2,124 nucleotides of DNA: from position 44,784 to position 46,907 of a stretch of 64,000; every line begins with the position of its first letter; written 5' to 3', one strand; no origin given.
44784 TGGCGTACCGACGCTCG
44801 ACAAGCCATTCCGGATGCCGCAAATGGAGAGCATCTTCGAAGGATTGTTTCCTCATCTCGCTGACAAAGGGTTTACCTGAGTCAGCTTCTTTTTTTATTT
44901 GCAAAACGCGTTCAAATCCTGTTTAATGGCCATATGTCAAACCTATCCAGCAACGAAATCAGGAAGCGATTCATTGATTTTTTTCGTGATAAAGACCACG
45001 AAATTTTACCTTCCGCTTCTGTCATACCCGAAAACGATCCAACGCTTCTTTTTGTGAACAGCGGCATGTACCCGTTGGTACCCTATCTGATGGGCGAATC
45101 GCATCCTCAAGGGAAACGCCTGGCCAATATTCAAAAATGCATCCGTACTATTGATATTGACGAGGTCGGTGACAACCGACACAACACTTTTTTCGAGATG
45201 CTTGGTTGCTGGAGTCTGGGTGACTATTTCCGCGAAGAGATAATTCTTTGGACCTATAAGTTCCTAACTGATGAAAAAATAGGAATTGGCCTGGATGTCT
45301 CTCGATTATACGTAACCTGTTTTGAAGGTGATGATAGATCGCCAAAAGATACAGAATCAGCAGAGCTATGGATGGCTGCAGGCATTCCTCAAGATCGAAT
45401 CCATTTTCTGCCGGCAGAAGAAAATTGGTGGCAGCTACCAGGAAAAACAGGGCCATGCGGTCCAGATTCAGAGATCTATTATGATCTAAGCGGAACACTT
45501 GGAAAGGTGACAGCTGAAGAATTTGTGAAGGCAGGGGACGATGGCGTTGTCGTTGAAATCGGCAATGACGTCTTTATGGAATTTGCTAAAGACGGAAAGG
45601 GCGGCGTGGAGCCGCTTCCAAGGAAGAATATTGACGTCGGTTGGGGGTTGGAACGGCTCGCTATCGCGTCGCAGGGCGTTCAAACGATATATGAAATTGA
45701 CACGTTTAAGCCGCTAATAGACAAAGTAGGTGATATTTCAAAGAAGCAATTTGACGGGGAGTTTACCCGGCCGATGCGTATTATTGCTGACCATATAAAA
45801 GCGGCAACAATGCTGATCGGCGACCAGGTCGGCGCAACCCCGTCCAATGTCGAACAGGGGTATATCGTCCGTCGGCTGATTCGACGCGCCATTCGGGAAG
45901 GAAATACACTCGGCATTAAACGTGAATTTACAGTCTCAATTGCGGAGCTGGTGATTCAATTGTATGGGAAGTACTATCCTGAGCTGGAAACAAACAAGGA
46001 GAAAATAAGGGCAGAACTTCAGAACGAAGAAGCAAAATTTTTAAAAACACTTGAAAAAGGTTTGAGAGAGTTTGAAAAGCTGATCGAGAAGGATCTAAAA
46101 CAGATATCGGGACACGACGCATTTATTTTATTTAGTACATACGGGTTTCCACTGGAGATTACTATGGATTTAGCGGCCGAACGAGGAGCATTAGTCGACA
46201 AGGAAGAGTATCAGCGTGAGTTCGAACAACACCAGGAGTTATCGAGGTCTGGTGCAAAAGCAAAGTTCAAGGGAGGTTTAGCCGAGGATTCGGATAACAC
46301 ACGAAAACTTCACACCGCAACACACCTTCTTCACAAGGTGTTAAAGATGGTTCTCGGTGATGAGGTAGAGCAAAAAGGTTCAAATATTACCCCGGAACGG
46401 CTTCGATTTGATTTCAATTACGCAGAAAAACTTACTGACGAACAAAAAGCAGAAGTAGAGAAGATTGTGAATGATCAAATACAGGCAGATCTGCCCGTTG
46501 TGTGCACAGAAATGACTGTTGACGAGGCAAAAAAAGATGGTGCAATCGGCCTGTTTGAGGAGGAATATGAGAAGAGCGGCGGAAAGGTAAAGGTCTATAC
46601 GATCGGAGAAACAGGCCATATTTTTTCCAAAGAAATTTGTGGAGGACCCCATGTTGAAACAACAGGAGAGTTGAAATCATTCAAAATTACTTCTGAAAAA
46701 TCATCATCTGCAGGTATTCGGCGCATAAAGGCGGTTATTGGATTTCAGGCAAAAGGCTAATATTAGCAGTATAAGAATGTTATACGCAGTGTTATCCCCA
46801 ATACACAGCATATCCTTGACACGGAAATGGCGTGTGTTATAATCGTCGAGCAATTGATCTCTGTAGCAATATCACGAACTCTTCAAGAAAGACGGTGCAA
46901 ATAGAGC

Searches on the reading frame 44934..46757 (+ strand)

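Call 56: search_protein_families(library=pfam, proteins=[window:44934-46757:+], max_evalue=0.00001)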
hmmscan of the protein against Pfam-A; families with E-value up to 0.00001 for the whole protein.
window:44934-46757:+ (608 aa): 2 families
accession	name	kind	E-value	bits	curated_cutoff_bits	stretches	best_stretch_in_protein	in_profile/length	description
PF01411.24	tRNA-synt_2c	-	2.7e-134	449.2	30.3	1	8-464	1-453/552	tRNA synthetases class II (A)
PF07973.19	tRNA_SAD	-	5.9e-16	58.6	24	1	552-598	1-43/44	Threonyl and Alanyl tRNA synthetase second additional domain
